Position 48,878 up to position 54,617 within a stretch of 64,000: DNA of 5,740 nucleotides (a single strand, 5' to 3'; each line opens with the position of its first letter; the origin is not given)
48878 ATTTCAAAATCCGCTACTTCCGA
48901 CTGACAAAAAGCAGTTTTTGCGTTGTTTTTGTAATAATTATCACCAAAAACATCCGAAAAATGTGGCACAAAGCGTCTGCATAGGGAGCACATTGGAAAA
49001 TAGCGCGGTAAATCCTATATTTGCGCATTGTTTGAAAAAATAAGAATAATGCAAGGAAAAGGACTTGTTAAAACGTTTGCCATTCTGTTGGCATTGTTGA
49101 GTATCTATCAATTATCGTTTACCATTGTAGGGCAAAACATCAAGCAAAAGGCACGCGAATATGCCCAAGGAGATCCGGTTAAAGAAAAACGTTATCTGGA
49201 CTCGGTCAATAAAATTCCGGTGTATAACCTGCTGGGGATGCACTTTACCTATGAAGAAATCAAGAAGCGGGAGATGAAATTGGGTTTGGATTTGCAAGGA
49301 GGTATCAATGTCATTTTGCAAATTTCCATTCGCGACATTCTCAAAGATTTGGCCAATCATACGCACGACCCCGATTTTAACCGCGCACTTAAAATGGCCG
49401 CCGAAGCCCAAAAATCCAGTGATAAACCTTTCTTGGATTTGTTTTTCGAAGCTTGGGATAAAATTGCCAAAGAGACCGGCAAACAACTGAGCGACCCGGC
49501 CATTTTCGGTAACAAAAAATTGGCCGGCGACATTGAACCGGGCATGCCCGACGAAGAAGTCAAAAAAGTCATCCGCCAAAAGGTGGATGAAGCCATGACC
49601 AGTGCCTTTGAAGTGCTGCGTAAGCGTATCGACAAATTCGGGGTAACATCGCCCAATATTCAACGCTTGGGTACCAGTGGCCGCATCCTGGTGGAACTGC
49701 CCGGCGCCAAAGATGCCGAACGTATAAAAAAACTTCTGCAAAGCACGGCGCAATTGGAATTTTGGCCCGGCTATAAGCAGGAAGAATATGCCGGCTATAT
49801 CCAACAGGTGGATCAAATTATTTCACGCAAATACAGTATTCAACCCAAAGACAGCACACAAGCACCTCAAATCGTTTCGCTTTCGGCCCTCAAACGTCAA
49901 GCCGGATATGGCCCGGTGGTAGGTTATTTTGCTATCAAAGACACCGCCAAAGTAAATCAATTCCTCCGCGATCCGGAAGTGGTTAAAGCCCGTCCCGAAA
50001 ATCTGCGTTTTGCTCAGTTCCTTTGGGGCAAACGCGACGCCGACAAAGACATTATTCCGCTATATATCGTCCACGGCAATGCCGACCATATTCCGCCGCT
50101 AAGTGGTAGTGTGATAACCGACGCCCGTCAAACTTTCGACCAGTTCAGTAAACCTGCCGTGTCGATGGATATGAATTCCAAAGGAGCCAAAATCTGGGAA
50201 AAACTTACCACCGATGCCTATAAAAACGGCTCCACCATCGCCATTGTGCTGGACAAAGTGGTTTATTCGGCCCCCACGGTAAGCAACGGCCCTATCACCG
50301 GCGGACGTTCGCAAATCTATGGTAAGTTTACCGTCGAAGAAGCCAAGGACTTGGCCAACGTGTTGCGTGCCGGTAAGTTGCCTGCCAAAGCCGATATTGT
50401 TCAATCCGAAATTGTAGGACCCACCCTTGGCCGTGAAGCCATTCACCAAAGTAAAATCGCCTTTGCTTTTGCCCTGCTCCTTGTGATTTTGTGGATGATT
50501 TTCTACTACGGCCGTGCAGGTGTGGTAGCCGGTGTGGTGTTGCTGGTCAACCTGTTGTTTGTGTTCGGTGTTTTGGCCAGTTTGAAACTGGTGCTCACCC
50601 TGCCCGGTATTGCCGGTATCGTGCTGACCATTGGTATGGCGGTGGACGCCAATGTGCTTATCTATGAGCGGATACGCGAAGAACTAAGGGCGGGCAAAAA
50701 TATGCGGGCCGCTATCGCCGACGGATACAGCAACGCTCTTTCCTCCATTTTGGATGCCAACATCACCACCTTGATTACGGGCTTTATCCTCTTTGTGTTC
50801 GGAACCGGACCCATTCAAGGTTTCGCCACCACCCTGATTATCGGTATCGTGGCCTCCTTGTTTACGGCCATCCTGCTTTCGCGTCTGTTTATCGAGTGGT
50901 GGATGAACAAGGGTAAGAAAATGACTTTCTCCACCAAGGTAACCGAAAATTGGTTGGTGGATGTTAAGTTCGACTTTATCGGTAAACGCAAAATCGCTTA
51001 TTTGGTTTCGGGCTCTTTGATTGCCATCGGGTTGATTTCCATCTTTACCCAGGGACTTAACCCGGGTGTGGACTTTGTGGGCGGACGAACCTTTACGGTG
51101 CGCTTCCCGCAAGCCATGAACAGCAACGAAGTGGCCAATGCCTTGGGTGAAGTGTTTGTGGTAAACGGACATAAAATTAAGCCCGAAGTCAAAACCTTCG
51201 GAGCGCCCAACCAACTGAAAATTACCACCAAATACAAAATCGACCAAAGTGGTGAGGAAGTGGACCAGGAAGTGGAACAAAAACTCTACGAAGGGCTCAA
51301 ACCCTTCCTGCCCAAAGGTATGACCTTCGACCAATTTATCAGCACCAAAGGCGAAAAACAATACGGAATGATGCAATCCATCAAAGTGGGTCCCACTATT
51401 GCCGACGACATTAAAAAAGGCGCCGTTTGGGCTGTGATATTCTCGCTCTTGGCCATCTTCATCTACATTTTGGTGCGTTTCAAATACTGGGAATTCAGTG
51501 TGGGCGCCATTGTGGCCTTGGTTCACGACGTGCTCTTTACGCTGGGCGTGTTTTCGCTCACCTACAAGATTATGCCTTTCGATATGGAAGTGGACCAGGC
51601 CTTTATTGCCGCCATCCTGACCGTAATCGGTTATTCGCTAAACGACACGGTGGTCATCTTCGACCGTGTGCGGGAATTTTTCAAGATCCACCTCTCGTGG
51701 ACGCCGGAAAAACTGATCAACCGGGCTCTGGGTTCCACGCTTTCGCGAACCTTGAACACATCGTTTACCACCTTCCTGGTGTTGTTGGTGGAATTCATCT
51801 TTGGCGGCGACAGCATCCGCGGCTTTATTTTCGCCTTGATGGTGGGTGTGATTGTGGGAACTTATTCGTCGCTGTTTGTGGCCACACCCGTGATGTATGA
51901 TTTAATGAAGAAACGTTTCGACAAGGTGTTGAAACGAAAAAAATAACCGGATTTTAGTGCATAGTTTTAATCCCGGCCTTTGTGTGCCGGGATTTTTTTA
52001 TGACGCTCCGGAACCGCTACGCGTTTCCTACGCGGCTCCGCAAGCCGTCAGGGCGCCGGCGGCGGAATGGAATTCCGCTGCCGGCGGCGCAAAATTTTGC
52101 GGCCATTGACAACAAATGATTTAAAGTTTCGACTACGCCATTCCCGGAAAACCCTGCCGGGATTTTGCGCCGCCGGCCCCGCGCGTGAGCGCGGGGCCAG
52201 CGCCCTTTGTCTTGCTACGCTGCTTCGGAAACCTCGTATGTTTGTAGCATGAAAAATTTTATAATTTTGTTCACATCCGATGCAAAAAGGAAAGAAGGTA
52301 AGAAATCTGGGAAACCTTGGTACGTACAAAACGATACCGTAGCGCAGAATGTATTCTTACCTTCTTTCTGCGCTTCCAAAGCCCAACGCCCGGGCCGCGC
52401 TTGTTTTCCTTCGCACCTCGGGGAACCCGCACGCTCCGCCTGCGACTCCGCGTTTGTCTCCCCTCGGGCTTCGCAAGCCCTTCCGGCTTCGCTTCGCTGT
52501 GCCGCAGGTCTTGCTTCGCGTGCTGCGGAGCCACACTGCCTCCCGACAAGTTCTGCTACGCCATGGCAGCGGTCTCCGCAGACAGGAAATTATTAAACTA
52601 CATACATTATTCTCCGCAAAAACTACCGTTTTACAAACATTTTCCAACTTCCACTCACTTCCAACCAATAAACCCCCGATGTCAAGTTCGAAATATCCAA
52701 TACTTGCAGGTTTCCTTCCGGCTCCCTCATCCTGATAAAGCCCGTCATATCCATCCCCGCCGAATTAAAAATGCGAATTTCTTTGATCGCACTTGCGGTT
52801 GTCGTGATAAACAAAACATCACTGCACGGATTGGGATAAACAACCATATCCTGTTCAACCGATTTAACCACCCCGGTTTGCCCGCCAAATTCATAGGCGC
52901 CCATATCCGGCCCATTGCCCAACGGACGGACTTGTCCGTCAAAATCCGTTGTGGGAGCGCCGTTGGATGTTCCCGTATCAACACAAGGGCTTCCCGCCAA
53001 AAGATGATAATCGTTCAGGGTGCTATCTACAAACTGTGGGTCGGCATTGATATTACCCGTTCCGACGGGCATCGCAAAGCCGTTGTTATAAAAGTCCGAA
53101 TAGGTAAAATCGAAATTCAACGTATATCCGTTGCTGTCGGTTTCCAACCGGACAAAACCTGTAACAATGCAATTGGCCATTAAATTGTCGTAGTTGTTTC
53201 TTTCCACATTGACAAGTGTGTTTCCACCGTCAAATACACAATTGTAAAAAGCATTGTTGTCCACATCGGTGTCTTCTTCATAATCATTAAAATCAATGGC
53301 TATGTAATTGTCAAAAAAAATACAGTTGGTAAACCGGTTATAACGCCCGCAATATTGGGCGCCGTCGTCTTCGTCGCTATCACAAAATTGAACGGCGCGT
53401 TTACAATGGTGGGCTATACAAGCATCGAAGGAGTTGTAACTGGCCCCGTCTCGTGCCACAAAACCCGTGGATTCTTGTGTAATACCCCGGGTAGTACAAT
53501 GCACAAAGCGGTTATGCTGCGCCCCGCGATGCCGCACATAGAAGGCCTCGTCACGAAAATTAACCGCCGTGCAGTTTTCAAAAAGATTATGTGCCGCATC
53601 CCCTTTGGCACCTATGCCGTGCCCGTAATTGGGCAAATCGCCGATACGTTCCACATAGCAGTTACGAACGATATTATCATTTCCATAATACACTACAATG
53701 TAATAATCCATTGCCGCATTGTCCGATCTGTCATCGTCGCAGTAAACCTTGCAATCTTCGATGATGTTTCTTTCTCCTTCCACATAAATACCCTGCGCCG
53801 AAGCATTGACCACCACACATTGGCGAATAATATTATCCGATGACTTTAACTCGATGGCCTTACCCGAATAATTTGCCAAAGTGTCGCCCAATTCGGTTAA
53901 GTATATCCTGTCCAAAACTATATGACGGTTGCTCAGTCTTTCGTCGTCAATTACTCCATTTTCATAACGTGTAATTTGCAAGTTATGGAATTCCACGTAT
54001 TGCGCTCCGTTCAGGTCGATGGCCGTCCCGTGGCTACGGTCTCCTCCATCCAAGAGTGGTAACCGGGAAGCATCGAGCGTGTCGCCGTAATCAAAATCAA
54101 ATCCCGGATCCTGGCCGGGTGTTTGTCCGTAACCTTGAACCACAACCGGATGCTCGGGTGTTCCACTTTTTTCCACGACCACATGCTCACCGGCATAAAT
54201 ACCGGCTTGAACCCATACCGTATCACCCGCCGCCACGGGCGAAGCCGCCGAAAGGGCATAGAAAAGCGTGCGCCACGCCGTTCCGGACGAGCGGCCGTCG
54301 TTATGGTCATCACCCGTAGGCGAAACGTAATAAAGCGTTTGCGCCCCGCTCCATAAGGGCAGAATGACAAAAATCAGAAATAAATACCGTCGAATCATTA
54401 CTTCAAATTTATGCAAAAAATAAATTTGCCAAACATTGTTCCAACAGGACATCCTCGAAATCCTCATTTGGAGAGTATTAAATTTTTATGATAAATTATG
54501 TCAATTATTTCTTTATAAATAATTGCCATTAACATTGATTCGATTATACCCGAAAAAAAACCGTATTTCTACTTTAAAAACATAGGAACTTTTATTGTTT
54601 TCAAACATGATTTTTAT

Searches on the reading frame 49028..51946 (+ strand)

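Call 31: search_protein_families(library=pfam, proteins=[window:49028-51946:+], max_evalue=0.01)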
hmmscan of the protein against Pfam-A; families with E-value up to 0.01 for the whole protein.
window:49028-51946:+ (972 aa): 6 families
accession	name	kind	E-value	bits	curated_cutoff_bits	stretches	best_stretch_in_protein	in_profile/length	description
PF02355.23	SecD_SecF_C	-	1.5e-81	272.8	20.5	2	778-961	12-188/189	Protein export membrane protein SecD/SecF, C-terminal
PF22599.2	SecDF_P1_head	-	5.3e-28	97.6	27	1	356-453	19-114/114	SecDF, P1 head subdomain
PF21760.3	SecD_1st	-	1.1e-19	70.1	27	1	190-246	1-56/60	Protein translocase subunit SecDF, P1 domain, N-terminal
PF07549.19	Sec_GG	-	2.3e-12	46.5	20.3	1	670-693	1-24/28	SecD/SecF GG Motif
PF03176.21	MMPL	-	1e-06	28.4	20.5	1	480-614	152-291/333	MMPL family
PF00873.25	ACR_tran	-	1.1e-06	27.1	28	1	469-618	327-482/1021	AcrB/AcrD/AcrF family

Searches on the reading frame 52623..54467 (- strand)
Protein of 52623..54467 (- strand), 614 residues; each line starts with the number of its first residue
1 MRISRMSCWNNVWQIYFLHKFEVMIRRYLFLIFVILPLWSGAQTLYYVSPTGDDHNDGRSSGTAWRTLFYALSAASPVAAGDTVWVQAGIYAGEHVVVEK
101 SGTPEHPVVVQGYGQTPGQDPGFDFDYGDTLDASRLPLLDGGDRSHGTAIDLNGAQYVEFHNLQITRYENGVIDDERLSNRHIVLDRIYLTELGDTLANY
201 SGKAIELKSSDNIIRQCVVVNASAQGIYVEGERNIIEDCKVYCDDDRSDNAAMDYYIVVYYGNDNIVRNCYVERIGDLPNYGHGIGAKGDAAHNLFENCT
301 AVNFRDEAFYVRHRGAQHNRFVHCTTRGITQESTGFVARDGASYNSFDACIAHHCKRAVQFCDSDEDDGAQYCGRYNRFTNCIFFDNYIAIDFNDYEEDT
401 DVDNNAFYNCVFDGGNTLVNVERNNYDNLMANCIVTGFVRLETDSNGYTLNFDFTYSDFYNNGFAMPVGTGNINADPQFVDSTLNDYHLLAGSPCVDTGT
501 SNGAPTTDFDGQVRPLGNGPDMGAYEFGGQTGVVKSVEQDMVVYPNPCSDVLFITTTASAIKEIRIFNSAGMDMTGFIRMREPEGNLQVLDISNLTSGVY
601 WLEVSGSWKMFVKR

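Call 31: search_protein_families(library=pfam, proteins=[window:52623-54467:-], max_evalue=0.01)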
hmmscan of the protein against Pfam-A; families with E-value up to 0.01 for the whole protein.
window:52623-54467:- (614 aa): 2 families
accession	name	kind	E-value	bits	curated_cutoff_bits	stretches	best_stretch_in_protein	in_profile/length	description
PF13229.12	Beta_helix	-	2.3e-12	47.2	25.9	2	198-335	19-148/158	Right handed beta helix region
PF18962.6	Por_Secre_tail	-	5.1e-10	39.9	27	1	543-608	1-66/75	Secretion system C-terminal sorting domain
